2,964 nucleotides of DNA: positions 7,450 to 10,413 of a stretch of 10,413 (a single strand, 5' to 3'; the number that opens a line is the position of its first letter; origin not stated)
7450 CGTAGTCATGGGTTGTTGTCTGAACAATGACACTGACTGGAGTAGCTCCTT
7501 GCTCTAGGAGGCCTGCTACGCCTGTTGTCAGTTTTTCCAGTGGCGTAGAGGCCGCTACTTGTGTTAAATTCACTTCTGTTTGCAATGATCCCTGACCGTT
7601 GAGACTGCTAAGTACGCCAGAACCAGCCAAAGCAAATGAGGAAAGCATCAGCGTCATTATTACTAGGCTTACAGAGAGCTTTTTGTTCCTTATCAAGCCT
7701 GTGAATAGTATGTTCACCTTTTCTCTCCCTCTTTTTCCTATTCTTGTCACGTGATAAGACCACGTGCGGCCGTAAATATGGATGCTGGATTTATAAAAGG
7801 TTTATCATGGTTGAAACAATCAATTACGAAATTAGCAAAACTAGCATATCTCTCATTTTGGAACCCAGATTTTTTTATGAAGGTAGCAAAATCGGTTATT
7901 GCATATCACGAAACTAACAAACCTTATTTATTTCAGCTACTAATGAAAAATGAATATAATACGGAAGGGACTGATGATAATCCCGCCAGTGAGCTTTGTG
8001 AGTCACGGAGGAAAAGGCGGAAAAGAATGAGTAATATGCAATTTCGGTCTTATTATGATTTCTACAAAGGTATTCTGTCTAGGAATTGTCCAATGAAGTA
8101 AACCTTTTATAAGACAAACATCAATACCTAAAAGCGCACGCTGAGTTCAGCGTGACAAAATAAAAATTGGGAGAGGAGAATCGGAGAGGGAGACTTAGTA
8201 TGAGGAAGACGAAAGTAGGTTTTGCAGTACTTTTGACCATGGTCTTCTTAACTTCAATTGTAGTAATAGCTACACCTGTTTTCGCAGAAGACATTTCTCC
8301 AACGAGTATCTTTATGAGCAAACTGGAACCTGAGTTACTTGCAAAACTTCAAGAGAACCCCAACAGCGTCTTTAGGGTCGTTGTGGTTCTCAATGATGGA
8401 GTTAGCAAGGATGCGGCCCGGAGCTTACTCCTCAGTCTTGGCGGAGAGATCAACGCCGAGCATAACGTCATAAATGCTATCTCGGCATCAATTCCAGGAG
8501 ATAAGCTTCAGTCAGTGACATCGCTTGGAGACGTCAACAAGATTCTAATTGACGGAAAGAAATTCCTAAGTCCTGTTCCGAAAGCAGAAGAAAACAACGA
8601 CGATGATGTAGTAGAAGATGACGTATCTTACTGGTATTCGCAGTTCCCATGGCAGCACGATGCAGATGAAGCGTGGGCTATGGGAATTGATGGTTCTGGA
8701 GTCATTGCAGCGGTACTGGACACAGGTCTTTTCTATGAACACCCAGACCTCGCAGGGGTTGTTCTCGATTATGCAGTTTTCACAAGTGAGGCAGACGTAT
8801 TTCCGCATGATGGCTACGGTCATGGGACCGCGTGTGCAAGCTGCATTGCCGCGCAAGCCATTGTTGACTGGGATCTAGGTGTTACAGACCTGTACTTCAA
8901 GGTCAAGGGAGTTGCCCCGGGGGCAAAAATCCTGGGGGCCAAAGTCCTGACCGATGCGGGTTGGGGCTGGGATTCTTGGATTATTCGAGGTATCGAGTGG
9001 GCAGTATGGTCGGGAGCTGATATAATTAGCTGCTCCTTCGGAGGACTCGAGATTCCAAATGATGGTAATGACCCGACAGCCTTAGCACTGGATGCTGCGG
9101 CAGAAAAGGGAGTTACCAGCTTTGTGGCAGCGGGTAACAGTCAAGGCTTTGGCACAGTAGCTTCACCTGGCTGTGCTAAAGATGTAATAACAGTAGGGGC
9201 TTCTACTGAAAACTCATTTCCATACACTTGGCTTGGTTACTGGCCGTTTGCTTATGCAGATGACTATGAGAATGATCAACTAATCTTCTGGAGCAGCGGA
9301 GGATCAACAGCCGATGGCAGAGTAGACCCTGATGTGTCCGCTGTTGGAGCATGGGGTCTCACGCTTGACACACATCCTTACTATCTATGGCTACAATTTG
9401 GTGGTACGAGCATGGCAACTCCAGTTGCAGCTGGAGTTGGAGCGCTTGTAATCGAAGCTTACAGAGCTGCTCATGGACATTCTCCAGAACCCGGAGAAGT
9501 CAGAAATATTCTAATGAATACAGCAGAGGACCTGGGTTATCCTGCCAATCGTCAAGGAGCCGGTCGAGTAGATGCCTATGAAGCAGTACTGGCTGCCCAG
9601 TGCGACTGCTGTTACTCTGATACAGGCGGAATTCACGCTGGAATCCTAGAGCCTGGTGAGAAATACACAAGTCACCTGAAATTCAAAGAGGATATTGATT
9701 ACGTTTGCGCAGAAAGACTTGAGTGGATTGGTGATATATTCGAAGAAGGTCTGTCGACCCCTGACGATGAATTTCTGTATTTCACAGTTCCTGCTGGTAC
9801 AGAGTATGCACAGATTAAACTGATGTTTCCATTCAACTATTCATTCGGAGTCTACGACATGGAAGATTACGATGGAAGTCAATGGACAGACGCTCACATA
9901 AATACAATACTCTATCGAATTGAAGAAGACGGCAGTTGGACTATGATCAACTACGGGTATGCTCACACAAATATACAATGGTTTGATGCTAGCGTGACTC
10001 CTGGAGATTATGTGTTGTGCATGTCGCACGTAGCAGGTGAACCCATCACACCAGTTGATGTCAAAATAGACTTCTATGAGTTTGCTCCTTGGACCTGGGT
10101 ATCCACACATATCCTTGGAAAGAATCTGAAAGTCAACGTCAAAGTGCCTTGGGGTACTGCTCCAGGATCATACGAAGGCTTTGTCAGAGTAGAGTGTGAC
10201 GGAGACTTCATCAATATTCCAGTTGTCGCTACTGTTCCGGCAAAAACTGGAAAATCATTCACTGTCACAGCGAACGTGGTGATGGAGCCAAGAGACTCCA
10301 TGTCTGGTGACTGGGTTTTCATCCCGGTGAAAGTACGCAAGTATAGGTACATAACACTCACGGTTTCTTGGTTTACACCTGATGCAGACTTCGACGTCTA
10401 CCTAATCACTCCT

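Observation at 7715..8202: Mirror-image promoter and leader cassettes drive the two divergent protease genes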

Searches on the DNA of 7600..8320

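Call 61: search_rna_families(source=window, start=7600, end=8320, threshold=evalue, max_evalue=1)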
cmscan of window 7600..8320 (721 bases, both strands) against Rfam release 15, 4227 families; matches with E-value up to 1: 1.
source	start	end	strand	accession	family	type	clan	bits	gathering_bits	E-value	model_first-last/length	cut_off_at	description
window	7730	7771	+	RF00657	mir-184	Gene; miRNA;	-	19.7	54.1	0.13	1-86/86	no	mir-184 microRNA precursor family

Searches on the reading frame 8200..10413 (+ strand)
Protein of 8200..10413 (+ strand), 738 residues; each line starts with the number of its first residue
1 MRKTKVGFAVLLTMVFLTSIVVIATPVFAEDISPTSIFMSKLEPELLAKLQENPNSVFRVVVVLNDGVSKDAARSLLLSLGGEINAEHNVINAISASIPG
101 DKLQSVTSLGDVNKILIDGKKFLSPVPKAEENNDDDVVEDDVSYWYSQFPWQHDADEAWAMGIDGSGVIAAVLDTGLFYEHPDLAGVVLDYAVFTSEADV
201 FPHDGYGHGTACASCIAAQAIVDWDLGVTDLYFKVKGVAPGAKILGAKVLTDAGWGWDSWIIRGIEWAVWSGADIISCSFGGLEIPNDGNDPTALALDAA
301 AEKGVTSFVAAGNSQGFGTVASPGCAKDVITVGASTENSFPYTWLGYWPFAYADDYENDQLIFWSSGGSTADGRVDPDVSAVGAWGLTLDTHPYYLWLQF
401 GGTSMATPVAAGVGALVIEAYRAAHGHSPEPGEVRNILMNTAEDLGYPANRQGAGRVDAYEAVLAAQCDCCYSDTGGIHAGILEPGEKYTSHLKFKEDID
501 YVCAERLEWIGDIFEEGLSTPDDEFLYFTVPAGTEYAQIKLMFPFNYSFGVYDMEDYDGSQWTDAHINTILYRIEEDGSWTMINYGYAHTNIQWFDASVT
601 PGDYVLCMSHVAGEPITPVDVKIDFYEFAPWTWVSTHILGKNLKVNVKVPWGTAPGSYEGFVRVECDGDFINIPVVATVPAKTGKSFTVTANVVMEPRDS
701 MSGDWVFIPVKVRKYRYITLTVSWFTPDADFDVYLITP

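Call 6: search_protein_families(library=pfam, proteins=[window:8200-10413:+])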
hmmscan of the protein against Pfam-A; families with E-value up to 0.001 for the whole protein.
window:8200-10413:+ (738 aa): 1 family
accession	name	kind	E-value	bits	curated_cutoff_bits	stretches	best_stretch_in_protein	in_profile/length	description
PF00082.27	Peptidase_S8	-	9.6e-49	166.7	21.8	1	165-455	1-288/288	Subtilase family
